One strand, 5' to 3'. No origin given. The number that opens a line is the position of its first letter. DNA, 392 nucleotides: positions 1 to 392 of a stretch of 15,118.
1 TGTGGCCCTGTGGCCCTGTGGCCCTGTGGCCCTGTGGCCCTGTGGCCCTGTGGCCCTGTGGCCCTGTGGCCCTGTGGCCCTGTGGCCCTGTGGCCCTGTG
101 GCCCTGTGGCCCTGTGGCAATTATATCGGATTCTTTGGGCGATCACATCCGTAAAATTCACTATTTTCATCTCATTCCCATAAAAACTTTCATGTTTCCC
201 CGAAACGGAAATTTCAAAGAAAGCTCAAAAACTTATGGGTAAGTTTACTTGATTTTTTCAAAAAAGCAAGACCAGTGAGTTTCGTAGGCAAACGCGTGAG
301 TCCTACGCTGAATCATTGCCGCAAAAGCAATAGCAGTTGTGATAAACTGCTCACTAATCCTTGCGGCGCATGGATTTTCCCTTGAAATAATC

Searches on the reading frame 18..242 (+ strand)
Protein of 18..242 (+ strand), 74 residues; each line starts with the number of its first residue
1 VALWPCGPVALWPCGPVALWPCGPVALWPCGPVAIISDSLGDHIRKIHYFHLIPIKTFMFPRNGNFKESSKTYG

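Call 40: search_protein_families(library=pfam, proteins=[window:18-242:+], max_evalue=0.01)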
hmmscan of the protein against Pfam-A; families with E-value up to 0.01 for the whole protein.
window:18-242:+ (74 aa): 0 families
